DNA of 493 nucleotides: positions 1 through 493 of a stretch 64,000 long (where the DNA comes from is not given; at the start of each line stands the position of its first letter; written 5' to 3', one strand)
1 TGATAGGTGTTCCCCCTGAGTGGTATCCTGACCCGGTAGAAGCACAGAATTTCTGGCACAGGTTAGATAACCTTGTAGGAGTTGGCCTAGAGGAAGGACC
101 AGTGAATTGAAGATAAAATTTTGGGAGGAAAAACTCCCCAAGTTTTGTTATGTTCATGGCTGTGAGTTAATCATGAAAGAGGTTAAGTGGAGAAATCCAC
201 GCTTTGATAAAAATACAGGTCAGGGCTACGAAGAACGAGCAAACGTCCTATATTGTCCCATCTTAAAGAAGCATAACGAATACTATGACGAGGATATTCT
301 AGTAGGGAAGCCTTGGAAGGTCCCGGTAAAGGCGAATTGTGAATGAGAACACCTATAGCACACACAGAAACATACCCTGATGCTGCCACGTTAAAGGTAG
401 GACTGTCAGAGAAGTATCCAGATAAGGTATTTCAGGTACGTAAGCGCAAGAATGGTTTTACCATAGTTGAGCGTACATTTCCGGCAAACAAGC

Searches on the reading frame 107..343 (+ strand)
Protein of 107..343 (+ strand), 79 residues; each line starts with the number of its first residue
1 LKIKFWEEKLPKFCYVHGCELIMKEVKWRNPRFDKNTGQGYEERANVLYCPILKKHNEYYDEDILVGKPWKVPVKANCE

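Call 62: search_protein_families(library=pfam, alignment_id=A5, max_evalue=0.001)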
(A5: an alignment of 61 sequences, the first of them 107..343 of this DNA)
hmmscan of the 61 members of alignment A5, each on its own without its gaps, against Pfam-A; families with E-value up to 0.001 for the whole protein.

A. member 1, window:107-343:+ (79 aa): 0 families

B. families by the number of members that match (of 61 scanned): 20 families
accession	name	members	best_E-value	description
PF00383.29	dCMP_cyt_deam_1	2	8e-09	Cytidine and deoxycytidylate deaminase zinc-binding region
PF12705.13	PDDEXK_1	1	2.1e-24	PD-(D/E)XK nuclease superfamily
PF01743.26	PolyA_pol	1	8e-24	Poly A polymerase head domain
PF10686.14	YAcAr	1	1.6e-18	YspA, cpYpsA-related SLOG family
PF05491.19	RuvB_C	1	9.7e-14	RuvB C-terminal winged helix domain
PF05496.18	RuvB_N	1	3.9e-12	Holliday junction DNA helicase RuvB P-loop domain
PF17864.7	AAA_lid_4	1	1.5e-10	RuvB AAA lid domain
PF01381.28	HTH_3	1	1.6e-09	Helix-turn-helix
PF01844.29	HNH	1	1.3e-08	HNH endonuclease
PF02661.23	Fic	1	2.9e-08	Fic/DOC family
PF13560.12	HTH_31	1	2.7e-06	Helix-turn-helix domain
PF13238.12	AAA_18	1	3.9e-06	AAA domain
PF14279.12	HNH_5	1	5.4e-06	HNH endonuclease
PF21448.3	DNMK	1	4.2e-05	Deoxynucleotide monophosphate kinase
PF08681.18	TacA1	1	5.3e-05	Antitoxin TacA 1-like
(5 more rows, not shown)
